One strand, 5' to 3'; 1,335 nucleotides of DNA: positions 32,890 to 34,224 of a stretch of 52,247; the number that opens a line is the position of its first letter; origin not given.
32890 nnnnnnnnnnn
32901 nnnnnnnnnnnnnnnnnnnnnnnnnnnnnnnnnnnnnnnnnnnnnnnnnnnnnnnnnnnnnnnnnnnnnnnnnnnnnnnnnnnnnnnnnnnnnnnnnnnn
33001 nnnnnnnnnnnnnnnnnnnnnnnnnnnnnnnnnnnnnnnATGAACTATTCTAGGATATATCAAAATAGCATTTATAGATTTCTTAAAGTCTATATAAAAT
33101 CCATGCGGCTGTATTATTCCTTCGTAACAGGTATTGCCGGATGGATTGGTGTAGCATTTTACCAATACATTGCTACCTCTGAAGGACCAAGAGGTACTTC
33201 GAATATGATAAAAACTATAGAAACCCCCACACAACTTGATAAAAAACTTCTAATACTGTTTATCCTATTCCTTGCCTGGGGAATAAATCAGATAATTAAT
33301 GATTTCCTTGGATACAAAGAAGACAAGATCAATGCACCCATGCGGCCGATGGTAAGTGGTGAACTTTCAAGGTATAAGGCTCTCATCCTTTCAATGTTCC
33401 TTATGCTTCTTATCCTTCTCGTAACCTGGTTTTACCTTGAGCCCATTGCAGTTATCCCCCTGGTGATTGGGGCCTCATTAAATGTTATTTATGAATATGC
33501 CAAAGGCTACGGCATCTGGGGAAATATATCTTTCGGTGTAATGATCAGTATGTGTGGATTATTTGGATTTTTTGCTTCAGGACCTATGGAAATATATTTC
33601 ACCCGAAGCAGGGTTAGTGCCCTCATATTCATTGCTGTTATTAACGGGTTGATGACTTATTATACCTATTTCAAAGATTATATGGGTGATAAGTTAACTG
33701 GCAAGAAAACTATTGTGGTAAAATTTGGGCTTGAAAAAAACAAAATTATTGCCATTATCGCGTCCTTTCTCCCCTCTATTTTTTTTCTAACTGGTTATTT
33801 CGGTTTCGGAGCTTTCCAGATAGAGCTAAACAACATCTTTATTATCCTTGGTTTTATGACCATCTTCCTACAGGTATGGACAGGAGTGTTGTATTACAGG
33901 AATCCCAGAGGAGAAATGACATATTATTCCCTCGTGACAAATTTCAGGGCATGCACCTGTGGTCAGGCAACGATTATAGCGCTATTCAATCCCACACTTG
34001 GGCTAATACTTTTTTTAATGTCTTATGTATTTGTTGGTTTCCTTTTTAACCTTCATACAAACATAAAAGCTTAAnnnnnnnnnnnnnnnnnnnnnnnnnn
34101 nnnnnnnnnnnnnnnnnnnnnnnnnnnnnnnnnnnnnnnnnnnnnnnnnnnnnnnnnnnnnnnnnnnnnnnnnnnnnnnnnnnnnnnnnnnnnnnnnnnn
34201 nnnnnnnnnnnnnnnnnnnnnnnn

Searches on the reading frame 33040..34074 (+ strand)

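Call 53: search_protein_families(library=pfam, proteins=[window:33040-34074:+], max_evalue=0.0001)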
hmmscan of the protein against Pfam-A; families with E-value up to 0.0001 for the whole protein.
window:33040-34074:+ (344 aa): 1 family
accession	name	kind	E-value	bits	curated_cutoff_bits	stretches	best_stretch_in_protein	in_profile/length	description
PF01040.23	UbiA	-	1.7e-24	86.9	34.2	1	70-287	23-235/250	UbiA prenyltransferase family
